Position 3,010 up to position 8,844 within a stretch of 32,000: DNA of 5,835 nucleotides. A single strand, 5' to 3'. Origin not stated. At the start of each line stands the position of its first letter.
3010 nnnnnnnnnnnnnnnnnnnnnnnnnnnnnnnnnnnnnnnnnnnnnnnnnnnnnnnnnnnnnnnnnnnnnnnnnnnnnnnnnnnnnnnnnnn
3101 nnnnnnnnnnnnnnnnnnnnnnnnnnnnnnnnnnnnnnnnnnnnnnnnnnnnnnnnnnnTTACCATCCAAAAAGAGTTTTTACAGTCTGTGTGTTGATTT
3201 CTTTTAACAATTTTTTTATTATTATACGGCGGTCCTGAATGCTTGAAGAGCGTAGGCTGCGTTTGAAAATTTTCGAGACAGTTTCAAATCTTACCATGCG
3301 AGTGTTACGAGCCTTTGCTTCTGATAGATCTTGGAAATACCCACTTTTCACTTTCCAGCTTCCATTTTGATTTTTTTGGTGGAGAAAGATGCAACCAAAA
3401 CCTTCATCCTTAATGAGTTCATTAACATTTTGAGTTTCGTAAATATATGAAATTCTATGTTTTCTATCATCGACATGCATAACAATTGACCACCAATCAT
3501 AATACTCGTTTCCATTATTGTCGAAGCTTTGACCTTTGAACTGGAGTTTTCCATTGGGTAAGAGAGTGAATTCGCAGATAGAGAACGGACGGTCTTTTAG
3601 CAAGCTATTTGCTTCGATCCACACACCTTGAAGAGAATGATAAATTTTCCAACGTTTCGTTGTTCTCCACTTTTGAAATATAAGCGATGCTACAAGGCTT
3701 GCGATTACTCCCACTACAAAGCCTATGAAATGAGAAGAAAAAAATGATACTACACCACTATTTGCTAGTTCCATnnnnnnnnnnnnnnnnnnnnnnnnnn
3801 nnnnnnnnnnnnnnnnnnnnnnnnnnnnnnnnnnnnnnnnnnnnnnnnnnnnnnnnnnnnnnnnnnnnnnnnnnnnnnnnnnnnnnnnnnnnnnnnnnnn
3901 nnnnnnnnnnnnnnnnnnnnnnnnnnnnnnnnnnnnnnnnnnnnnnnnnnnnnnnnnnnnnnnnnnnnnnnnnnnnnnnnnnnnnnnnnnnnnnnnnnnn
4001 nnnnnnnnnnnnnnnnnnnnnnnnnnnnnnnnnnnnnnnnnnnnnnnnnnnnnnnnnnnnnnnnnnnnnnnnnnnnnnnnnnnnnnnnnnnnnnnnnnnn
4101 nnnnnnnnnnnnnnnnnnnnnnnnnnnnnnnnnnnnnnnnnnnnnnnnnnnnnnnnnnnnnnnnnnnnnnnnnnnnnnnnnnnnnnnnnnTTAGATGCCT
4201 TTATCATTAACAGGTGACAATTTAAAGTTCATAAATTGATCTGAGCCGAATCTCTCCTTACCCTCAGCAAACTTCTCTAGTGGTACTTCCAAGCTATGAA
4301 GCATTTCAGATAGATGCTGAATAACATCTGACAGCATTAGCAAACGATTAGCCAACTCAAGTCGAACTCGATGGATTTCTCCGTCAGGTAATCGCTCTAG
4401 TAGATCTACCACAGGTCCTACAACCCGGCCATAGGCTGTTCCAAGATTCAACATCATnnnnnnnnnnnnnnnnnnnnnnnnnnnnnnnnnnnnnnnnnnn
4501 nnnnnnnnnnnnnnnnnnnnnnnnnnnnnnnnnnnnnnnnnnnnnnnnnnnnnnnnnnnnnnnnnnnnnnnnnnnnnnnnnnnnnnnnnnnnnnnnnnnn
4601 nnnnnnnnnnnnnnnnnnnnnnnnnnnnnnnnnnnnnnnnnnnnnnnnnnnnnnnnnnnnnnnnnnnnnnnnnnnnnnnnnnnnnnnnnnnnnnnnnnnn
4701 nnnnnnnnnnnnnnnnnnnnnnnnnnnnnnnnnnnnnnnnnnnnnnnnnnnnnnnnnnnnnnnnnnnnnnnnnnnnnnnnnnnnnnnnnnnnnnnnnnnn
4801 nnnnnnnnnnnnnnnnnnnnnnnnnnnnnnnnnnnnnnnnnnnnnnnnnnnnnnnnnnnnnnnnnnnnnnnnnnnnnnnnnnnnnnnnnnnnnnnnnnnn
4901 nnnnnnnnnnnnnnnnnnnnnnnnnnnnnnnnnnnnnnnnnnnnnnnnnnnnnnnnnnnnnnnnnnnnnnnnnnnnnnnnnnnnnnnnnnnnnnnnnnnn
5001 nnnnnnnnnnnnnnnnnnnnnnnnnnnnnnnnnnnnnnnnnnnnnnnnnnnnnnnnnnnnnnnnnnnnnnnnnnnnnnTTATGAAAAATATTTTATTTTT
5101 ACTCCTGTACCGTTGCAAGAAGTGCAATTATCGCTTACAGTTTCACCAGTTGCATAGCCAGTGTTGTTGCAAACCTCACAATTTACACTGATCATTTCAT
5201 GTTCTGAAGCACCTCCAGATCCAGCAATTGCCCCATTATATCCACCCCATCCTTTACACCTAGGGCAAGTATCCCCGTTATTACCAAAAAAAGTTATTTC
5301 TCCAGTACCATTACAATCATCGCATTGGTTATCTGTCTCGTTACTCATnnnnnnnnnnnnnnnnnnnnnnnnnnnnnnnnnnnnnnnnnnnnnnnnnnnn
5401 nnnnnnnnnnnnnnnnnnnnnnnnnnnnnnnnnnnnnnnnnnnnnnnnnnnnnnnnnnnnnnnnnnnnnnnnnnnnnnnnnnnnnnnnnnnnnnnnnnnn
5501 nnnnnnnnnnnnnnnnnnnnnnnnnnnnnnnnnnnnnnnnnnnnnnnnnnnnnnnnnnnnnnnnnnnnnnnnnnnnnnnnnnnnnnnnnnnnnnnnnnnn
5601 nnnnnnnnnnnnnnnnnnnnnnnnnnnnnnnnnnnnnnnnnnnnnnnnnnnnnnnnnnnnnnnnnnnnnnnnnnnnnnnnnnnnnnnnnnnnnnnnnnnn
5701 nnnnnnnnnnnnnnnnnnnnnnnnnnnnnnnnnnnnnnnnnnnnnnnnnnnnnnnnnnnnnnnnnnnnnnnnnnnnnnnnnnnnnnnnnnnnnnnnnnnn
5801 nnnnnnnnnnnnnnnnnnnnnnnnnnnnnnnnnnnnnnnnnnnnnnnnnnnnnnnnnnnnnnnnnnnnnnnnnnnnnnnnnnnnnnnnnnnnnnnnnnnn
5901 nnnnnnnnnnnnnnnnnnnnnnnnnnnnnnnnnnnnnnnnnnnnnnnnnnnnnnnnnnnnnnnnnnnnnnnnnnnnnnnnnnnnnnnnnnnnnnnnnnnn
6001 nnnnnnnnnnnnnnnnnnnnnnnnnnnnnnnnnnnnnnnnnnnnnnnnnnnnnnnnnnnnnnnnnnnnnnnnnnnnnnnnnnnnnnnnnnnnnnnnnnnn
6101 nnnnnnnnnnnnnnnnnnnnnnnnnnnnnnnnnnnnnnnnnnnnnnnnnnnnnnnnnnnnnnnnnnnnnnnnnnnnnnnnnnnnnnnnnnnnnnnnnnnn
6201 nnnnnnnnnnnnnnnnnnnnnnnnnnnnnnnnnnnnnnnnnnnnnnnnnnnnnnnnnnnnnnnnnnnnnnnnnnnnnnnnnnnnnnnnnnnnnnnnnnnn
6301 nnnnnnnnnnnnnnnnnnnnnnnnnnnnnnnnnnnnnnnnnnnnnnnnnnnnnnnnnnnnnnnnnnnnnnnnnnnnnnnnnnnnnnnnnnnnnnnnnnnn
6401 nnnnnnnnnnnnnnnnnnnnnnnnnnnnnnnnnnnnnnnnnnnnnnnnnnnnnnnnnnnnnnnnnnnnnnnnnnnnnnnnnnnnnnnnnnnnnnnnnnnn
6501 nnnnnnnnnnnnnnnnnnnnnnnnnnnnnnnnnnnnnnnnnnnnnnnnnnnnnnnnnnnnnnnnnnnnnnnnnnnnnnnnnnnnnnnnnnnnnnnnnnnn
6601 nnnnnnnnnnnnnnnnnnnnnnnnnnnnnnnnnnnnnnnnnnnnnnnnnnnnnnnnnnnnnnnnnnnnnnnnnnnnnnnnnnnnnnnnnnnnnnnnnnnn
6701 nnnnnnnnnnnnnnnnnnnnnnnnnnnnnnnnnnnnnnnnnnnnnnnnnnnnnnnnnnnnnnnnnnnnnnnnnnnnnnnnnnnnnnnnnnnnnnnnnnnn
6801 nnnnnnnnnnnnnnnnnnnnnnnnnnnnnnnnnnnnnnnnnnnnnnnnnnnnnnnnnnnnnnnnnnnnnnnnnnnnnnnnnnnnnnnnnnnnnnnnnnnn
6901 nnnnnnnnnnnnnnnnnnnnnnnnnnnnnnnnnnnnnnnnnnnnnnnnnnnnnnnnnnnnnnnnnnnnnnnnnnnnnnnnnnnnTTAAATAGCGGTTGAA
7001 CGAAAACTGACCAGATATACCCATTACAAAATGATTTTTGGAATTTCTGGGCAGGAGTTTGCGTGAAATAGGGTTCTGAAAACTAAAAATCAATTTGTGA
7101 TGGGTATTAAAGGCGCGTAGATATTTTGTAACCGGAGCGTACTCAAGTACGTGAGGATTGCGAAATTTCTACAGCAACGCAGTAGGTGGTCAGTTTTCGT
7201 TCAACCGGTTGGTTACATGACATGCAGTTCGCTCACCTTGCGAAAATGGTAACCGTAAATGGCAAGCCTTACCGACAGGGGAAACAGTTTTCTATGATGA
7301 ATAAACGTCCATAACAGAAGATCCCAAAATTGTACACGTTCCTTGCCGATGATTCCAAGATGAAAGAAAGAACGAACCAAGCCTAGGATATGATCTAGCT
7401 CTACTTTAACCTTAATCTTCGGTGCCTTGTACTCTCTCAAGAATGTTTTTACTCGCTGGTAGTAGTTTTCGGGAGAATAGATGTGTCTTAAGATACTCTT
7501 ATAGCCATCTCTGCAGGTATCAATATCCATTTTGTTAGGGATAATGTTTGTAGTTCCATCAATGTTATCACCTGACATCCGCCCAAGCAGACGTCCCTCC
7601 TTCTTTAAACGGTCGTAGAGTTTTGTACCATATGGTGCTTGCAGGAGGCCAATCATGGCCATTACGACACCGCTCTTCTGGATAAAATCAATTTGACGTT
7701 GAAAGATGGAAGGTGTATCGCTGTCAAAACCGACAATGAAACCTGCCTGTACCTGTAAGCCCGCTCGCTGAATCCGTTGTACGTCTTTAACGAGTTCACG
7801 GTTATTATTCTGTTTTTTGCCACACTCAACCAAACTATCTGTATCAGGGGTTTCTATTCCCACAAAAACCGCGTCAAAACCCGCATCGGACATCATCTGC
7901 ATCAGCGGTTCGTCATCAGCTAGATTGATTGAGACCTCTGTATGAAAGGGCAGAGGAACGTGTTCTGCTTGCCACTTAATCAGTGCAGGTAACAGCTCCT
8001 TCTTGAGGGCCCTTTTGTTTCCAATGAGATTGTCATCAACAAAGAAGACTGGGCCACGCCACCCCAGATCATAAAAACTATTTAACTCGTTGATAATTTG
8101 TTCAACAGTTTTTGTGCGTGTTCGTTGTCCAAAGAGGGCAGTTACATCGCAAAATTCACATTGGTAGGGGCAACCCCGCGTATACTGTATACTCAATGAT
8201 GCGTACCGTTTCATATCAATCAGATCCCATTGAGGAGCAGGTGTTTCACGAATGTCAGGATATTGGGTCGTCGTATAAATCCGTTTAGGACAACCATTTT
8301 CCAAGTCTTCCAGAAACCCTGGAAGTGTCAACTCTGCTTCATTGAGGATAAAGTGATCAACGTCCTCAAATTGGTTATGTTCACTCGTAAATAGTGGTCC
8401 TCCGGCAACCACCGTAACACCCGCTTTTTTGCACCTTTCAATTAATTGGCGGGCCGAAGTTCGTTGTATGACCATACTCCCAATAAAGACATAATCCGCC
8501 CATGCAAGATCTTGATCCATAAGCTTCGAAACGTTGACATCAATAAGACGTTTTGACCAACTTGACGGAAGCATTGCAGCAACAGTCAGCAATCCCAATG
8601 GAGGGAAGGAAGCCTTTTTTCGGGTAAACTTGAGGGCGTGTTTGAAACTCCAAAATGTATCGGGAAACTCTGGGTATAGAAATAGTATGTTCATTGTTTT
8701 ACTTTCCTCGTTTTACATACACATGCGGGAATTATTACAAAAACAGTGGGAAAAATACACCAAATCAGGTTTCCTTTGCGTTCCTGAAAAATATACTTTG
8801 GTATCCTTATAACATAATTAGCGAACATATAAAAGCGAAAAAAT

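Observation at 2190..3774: Three-gene cassette: TM-anchored beta-rich protein + Fcy1-type cytosine deaminase + 3-TM protein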

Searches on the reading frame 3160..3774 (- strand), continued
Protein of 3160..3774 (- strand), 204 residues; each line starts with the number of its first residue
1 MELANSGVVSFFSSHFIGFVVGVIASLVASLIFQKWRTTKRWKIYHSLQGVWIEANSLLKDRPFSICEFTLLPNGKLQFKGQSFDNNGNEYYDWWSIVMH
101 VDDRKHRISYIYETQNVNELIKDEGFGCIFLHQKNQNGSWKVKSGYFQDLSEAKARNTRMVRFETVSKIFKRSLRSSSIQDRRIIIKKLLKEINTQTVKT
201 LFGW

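Call 96: fold_search(model_id=the predicted structure, library=viral)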
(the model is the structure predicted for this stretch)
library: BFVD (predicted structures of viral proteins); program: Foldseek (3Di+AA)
matches with E <= 10: 911; with E <= 0.001: 1
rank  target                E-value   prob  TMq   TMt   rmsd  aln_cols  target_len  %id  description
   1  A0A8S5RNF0            5.0e-08  1.00  0.55  0.51   3.8       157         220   17  SMODS-associating 2TM beta-strand rich effector domain-containing protein [virus sp. ctBS918]
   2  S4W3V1                3.8e-03  1.00  0.38  0.31  15.2       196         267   10  Uncharacterized protein [Pandoravirus salinus]
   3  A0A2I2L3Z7            5.7e-03  0.99  0.36  0.40   9.9       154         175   15  Lipocalin [Orpheovirus IHUMI-LCC2]
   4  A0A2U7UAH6            1.8e-02  0.96  0.35  0.30   5.6       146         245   10  Uncharacterized protein [Pandoravirus quercus]
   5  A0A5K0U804            1.8e-02  0.63  0.29  0.19  18.6       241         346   10  Lipocalin/cytosolic fatty-acid binding domain-containing protein [Yasminevirus sp. GU-2018]
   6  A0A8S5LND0            1.9e-02  0.75  0.25  0.17   7.1       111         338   13  Uncharacterized protein [Siphoviridae sp. ctsf32]
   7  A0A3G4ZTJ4            2.4e-02  0.33  0.20  0.14  23.8       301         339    9  Uncharacterized protein [Dasosvirus sp.]
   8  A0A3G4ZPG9            3.4e-02  0.98  0.37  0.45   6.2       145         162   12  Uncharacterized protein [Barrevirus sp.]
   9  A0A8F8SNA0            4.0e-02  0.93  0.38  0.45   6.3       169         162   10  (no name in the UniProt tables at hand)
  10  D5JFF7                4.5e-02  0.69  0.23  0.23  11.4       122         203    6  Uncharacterized protein [Klebsiella phage KP15]
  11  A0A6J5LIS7            4.7e-02  0.96  0.35  0.49   4.9       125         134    6  Uncharacterized protein [uncultured Caudovirales phage]
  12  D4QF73                6.0e-02  0.38  0.24  0.24  18.4       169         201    9  Minor virion protein [Aeropyrum pernix bacilliform virus 1 (isolate -/Japan/Tanaka/2005)]
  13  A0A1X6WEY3            6.0e-02  0.28  0.21  0.24  12.1       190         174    8  (no name in the UniProt tables at hand)
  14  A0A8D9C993            7.1e-02  0.13  0.13  0.11  16.2       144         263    9  Uncharacterized protein [uncultured marine phage]
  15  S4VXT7                7.9e-02  0.16  0.16  0.12  18.2       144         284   10  F-box domain containing protein [Pandoravirus salinus]
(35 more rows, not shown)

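Call 108: search_protein_families(library=pfam, proteins=[P0061, P0063, P0065, P0072, P0076, P0078, P0080, P0081, P0094, P0116], max_evalue=0.1)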
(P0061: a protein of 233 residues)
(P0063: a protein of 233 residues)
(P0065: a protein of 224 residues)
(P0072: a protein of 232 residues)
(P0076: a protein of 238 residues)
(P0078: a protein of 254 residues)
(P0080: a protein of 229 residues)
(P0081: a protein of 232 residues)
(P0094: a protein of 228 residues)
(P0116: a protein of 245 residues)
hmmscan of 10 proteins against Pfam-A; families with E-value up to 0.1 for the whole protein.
P0061 (233 aa): 2 families
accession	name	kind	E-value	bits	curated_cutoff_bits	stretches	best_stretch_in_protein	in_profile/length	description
PF21785.3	Bflower_2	-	0.034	14.4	38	1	109-156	49-96/112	5-fold beta-flower protein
PF24226.1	DUF7442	-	0.081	13.3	23.8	0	9-61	2-55/79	Phage membrane protein Family of unknown function (DUF7442)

P0063 (233 aa): 0 families

P0065 (224 aa): 1 family
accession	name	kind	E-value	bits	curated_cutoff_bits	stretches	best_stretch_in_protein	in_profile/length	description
PF06691.16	DUF1189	-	0.0023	17.9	28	1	15-109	6-96/244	Protein of unknown function (DUF1189)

P0072 (232 aa): 1 family
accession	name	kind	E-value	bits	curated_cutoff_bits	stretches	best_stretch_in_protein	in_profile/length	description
PF12263.13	DUF3611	-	0.016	15.5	27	1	12-64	27-76/175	Protein of unknown function (DUF3611)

P0076 (238 aa): 1 family
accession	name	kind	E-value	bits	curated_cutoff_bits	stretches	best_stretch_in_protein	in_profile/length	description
PF06177.16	QueT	-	0.019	15.7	33.7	1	27-67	45-87/141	QueT transporter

P0078 (254 aa): 2 families
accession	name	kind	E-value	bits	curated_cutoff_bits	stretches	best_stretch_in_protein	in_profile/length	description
PF14163.11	SieB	-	0.052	13.6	26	1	31-81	24-74/147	Super-infection exclusion protein B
PF00426.25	VP4_haemagglut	-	0.055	13.8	25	1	75-137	85-146/160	Outer Capsid protein VP4 (Hemagglutinin) Concanavalin-like domain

P0080 (229 aa): 1 family
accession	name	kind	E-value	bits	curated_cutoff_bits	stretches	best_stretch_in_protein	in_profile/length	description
PF18943.6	DUF5690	-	0.036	13.4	25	1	12-62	233-283/382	Family of unknown function (DUF5690)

P0081 (232 aa): 1 family
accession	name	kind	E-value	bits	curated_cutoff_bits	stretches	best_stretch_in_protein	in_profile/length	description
PF20375.3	DUF6670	-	0.01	15.4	27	1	81-122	242-281/294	Family of unknown function (DUF6670)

P0094 (228 aa): 0 families

P0116 (245 aa): 0 families

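Call 113: find_related_loci(query=A2, collection=viral_contigs, flank=6000)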
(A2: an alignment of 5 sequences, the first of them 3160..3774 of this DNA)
Query A2 (204 aa) in viral_contigs; peptide patterns used: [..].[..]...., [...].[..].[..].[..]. (x = any residue, [..] = any of these).
57 stretches matched a pattern, but none encodes a relative of the query by tblastn (E <= 1e-3).

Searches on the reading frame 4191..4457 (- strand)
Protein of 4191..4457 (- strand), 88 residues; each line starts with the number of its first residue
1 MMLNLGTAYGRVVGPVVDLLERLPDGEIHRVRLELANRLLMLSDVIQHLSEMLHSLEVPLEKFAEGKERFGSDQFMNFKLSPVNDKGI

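Call 6: search_protein_families(library=pfam, proteins=[window:4191-4457:-], max_evalue=0.1)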
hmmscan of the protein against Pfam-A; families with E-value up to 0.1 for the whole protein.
window:4191-4457:- (88 aa): 2 families
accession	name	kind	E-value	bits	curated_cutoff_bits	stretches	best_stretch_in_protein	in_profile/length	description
PF09454.15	Vps23_core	-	0.0054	17.1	26.8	1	33-77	14-58/64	Vps23 core domain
PF16544.10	STAR_dimer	-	0.0061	16.5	26.3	1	17-37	26-46/53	Homodimerisation region of STAR domain protein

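Call 7: search_protein_families(library=padloc, proteins=[window:4191-4457:-], max_evalue=0.1)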
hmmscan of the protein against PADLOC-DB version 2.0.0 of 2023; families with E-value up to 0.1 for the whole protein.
window:4191-4457:- (88 aa): 0 families

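Call 17: search_protein_families(library=ncbifam, proteins=[window:4191-4457:-], max_evalue=0.01)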
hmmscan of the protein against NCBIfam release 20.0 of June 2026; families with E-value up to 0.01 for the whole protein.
window:4191-4457:- (88 aa): 0 families

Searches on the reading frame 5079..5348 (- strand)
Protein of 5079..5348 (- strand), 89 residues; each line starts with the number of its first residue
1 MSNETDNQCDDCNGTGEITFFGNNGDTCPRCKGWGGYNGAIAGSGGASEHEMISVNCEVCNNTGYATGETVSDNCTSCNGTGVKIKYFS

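Call 6: search_protein_families(library=pfam, proteins=[window:5079-5348:-], max_evalue=0.1)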
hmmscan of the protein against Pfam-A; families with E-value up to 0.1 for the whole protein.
window:5079-5348:- (89 aa): 5 families
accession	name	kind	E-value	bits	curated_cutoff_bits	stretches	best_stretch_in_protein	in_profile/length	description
PF15777.11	Anti-TRAP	-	1.7e-07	31.6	32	2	4-35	8-40/59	Tryptophan RNA-binding attenuator protein inhibitory protein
PF00684.25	DnaJ_CXXCXGXG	-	4.9e-07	30.4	32.7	2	57-85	1-28/65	DnaJ central domain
PF14599.11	zinc_ribbon_6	-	0.0076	16.6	27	0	8-34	31-56/59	Zinc-ribbon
PF01155.25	HypA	-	0.011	16.1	28.9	0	49-85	65-99/112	Hydrogenase/urease nickel incorporation, metallochaperone, hypA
PF17302.8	DUF5351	-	0.012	16.3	27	0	72-83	17-28/29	Family of unknown function (DUF5351)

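Call 7: search_protein_families(library=padloc, proteins=[window:5079-5348:-], max_evalue=0.1)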
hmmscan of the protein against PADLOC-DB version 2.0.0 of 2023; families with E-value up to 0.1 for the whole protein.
window:5079-5348:- (89 aa): 0 families

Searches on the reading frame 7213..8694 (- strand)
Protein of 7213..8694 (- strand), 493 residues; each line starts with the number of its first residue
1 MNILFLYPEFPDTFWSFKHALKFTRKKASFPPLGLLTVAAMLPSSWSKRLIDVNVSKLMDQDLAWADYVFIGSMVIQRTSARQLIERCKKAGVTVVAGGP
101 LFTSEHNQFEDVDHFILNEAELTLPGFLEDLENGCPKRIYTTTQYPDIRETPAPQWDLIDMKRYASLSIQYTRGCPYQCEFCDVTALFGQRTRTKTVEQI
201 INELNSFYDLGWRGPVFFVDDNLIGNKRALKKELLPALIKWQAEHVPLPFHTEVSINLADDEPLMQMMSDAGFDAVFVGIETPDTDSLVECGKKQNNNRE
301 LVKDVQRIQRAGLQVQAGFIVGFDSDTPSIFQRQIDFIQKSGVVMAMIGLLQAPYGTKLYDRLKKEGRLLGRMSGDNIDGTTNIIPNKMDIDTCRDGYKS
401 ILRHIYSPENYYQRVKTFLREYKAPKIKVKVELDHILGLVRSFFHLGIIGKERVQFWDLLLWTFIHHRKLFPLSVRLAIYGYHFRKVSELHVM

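Call 6: search_protein_families(library=pfam, proteins=[window:7213-8694:-], max_evalue=0.1)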
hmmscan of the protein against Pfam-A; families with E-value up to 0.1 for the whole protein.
window:7213-8694:- (493 aa): 3 families
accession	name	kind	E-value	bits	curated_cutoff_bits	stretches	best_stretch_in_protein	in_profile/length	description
PF13282.11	DUF4070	-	1.1e-36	126.5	22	1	357-490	1-137/144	Domain of unknown function (DUF4070)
PF04055.27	Radical_SAM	-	2.7e-14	54.1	29.5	1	170-333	2-161/166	Radical SAM superfamily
PF02310.24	B12-binding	-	4.6e-08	33.3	32.1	1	30-126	12-119/121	B12 binding domain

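Call 7: search_protein_families(library=padloc, proteins=[window:7213-8694:-], max_evalue=0.1)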
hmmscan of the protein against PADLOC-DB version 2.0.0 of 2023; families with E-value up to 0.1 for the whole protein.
window:7213-8694:- (493 aa): 1 family
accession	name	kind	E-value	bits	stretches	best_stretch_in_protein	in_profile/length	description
PDLC04689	PDC-M51A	-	2.7e-12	44.2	1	62-208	67-227/420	-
